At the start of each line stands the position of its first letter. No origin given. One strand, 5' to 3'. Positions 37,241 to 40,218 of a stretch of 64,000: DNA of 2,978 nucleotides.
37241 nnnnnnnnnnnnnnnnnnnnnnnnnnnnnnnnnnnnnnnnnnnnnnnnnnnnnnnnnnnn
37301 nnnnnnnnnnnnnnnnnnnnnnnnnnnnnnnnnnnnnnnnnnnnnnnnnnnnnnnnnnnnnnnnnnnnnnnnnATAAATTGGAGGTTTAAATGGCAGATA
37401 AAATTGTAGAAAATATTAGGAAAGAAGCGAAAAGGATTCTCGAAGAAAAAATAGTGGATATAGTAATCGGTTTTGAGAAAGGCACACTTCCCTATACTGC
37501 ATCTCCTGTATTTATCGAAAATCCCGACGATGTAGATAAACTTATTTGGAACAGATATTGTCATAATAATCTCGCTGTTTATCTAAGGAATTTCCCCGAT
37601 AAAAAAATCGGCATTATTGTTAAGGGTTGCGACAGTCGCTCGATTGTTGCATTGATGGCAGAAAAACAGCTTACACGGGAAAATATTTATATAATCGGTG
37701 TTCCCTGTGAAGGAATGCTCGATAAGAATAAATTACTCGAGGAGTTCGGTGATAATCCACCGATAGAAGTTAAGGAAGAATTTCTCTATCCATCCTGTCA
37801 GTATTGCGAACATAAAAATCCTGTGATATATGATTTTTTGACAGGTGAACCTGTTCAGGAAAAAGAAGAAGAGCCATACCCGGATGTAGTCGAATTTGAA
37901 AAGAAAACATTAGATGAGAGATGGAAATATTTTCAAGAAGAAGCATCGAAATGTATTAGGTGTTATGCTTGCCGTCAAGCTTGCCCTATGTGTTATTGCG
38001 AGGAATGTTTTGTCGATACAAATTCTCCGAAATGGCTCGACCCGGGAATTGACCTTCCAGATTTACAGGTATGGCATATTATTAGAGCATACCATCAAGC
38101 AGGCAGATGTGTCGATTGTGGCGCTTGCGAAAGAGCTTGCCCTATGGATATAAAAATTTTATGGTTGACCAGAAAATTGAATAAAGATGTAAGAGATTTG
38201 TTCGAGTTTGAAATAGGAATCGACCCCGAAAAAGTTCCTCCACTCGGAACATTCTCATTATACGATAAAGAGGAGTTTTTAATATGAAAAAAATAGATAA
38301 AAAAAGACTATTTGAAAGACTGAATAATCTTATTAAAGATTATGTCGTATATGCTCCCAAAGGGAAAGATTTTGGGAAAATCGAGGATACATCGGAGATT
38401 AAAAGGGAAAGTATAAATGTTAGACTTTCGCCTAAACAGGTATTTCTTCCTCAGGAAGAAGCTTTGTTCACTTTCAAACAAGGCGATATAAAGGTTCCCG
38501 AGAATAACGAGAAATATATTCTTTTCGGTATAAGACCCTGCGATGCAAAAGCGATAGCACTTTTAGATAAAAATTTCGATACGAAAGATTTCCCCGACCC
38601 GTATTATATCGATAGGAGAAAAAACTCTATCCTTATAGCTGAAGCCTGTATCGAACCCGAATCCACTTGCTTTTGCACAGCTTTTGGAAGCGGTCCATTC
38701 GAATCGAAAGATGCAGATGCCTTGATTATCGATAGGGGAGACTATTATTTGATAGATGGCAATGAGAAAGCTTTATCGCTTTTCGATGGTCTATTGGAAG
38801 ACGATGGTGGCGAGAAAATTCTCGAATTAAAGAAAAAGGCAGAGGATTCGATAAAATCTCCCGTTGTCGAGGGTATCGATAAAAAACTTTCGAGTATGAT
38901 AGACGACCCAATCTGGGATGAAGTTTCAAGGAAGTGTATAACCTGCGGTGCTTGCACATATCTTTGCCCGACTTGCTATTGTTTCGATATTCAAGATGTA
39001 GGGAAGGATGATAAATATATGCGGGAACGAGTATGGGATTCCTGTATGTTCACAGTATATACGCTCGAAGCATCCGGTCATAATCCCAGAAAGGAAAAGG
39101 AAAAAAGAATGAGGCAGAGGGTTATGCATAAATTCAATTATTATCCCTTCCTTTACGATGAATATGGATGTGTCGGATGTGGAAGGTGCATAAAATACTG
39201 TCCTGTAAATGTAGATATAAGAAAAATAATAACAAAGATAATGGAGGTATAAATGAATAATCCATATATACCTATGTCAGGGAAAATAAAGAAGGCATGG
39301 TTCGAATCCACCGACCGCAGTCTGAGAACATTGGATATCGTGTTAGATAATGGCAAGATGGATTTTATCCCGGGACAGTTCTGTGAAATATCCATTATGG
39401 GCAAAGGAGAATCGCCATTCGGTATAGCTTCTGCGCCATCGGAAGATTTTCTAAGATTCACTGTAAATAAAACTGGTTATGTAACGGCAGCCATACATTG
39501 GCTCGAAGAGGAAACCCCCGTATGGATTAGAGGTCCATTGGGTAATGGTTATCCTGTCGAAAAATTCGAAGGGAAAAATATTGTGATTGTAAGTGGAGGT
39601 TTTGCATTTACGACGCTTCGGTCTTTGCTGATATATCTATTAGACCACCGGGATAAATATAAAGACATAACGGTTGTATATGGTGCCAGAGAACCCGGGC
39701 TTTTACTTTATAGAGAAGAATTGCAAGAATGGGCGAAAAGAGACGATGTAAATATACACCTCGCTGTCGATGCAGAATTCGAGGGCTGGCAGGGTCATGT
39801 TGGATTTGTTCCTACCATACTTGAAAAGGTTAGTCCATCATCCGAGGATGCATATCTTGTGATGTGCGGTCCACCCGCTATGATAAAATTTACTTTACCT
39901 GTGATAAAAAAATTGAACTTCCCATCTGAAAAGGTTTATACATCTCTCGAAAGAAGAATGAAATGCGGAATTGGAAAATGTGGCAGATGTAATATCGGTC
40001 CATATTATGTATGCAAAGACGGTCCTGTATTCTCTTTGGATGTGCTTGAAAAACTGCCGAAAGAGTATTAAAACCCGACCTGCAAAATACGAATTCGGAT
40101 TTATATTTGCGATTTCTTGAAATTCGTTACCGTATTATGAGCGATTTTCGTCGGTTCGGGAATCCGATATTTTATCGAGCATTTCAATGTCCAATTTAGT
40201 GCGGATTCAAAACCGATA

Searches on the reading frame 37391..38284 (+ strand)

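Call 11: search_protein_families(library=pfam, proteins=[window:37391-38284:+], max_evalue=0.0001)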
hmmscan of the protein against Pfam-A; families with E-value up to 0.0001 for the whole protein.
window:37391-38284:+ (298 aa): 8 families
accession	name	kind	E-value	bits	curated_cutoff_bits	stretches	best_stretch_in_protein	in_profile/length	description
PF12797.12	Fer4_2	-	6.6e-08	32.5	24.5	1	184-199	6-21/22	4Fe-4S binding domain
PF13187.11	Fer4_9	-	6e-07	29.8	27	0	187-253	1-50/52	4Fe-4S dicluster domain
PF13183.11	Fer4_8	-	1.3e-06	29.3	27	1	184-254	1-68/68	4Fe-4S dicluster domain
PF00037.32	Fer4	-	4.1e-06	26.8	21.1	0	237-253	5-21/24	4Fe-4S binding domain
PF04422.18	FrhB_FdhB_N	-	1e-05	26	22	1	13-61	25-73/78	Coenzyme F420 hydrogenase/dehydrogenase, beta subunit N-term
PF12838.12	Fer4_7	-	1.4e-05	25.9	27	0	187-254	1-52/52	4Fe-4S dicluster domain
PF12800.12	Fer4_4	-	3.2e-05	24.3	24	0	238-253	2-17/17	4Fe-4S binding domain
PF04432.18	FrhB_FdhB_C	-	4.3e-05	23.9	23.3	0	71-117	2-49/150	Coenzyme F420 hydrogenase/dehydrogenase, beta subunit C terminus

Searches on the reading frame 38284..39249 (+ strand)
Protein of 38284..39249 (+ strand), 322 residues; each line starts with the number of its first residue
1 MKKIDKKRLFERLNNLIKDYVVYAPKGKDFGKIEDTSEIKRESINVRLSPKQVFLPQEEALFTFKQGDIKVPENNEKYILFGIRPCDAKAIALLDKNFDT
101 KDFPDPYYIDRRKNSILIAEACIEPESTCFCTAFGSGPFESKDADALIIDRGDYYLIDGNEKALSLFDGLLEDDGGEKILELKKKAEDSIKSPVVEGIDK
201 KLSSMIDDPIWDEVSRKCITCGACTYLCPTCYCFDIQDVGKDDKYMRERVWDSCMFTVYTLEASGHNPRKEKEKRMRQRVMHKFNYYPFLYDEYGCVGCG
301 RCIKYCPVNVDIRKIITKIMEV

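Call 11: search_protein_families(library=pfam, proteins=[window:38284-39249:+], max_evalue=0.0001)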
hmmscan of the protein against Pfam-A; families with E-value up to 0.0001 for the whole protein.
window:38284-39249:+ (322 aa): 9 families
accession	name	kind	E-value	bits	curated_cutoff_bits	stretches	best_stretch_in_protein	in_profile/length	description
PF17179.9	Fer4_22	-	4.8e-34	117.5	27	1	217-309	1-94/95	4Fe-4S dicluster domain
PF00037.32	Fer4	-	5e-08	32.9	21.1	1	291-310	3-22/24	4Fe-4S binding domain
PF12797.12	Fer4_2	-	7.5e-08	32.3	24.5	0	288-308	2-22/22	4Fe-4S binding domain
PF13237.11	Fer4_10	-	8e-08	32.5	25.5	0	291-314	4-27/53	4Fe-4S dicluster domain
PF13746.11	Fer4_18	-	1.5e-06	28.8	27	0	266-314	30-79/114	4Fe-4S dicluster domain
PF12838.12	Fer4_7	-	3.8e-06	27.7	27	0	217-310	1-52/52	4Fe-4S dicluster domain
PF14697.11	Fer4_21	-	5.4e-06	26.9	35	0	293-309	38-54/59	4Fe-4S dicluster domain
PF13183.11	Fer4_8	-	8.3e-06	26.7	27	0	216-310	3-68/68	4Fe-4S dicluster domain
PF13187.11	Fer4_9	-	9.6e-06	26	27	0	296-320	2-26/52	4Fe-4S dicluster domain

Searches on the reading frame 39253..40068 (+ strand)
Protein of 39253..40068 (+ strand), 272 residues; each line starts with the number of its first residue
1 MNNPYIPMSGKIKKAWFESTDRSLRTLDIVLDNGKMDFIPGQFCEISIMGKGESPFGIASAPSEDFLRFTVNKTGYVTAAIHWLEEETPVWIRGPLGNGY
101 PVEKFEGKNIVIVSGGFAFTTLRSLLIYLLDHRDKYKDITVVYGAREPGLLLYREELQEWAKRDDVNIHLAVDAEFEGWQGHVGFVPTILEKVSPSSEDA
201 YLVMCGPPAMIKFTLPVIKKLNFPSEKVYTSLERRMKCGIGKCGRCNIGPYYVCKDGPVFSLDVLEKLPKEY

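Call 11: search_protein_families(library=pfam, proteins=[window:39253-40068:+], max_evalue=0.0001)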
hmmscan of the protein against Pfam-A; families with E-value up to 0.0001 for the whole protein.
window:39253-40068:+ (272 aa): 2 families
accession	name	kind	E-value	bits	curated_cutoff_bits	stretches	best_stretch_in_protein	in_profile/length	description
PF00175.26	NAD_binding_1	-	2.4e-15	57.5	22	1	113-214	2-107/109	Oxidoreductase NAD-binding domain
PF10418.14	DHODB_Fe-S_bind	-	3.3e-10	40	23.9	1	233-263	1-38/41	Iron-sulfur cluster binding domain of dihydroorotate dehydrogenase B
